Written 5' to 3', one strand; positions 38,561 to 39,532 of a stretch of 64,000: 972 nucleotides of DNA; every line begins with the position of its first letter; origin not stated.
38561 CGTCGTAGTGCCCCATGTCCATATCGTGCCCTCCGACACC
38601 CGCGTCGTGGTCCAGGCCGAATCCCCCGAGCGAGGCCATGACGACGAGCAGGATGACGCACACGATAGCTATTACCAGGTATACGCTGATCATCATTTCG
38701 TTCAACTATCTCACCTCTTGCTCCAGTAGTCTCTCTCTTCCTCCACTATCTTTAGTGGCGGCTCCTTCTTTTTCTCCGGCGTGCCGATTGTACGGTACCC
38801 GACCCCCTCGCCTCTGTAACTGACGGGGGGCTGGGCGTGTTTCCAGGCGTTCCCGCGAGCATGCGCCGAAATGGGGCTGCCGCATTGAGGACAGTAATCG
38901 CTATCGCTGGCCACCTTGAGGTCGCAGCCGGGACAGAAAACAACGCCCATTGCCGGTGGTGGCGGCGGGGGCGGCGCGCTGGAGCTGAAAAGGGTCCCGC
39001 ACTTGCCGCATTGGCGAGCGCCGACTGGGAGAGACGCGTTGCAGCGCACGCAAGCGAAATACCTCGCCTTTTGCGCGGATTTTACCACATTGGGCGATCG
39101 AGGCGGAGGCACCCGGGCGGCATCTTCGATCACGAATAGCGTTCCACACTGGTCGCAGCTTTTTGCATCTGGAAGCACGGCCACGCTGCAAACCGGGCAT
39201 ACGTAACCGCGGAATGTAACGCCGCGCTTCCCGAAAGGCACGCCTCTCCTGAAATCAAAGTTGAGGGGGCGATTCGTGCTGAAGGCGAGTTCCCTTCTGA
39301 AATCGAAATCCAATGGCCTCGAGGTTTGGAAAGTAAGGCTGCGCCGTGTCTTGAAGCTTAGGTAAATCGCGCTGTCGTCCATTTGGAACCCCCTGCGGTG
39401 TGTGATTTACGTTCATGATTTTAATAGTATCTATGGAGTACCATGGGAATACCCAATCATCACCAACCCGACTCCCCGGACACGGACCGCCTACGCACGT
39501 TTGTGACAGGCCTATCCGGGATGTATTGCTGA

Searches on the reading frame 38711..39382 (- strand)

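Call 86: search_protein_families(library=pfam, max_evalue=0.000001, proteins=[window:38711-39382:-])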
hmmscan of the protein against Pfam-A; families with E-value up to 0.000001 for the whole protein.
window:38711-39382:- (223 aa): 4 families
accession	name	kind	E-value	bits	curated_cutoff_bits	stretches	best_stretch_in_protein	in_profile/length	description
PF12773.13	DZR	-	2e-14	53.9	27.3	1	111-168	1-45/45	Double zinc ribbon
PF13240.11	Zn_Ribbon_1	-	2.8e-12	46.4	25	0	149-170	1-22/23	zinc-ribbon domain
PF17032.10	Zn_ribbon_15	-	8.5e-08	33.3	28.9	0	101-168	30-73/73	zinc-ribbon family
PF18912.6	DZR_2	-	5.9e-07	29.7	27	0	149-172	23-47/56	Double zinc ribbon domain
